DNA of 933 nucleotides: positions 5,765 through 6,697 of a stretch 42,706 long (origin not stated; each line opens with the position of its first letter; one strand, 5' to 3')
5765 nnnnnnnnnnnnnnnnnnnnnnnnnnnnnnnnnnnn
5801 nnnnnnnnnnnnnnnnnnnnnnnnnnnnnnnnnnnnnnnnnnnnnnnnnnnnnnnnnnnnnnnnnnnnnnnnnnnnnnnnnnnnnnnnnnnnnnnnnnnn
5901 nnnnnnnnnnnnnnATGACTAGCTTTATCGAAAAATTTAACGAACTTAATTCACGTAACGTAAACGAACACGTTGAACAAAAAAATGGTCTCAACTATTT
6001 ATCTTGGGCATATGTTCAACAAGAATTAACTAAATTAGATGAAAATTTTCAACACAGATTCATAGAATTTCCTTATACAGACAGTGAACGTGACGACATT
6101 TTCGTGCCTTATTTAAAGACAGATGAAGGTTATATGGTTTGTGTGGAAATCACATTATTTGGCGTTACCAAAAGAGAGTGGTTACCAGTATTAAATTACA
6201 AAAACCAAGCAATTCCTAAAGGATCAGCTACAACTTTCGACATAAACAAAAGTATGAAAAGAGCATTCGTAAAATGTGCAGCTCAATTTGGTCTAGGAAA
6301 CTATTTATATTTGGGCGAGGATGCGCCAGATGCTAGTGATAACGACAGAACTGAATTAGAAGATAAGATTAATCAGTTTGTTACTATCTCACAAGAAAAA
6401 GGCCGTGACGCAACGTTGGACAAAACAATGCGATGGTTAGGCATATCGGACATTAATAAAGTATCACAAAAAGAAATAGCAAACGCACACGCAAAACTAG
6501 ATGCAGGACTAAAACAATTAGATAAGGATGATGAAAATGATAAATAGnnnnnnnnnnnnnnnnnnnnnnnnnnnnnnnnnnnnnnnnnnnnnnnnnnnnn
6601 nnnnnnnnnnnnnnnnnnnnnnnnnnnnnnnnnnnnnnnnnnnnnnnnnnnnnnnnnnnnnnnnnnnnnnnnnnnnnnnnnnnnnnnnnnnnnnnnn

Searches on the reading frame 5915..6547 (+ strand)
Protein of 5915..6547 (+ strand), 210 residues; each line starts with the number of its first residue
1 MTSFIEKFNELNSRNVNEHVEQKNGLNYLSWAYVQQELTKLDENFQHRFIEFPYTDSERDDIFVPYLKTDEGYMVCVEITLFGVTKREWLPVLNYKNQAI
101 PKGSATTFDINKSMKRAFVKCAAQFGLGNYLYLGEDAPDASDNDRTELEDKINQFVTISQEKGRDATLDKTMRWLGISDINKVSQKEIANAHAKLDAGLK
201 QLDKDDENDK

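Call 23: search_protein_families(library=phrogs, proteins=[window:5915-6547:+], max_evalue=0.001)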
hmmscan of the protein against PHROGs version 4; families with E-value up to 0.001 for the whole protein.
window:5915-6547:+ (210 aa): 3 families
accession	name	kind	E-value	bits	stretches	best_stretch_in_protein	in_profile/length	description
phrog_659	-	DNA, RNA and nucleotide metabolism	2e-68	231.1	1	6-195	5-204/205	Sak-like ssDNA annealing protein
phrog_8492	-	DNA, RNA and nucleotide metabolism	2e-36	126.9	1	7-172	22-191/269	Sak-like ssDNA annealing protein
phrog_21418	-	unknown function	8.2e-05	23.3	1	26-199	25-196/224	-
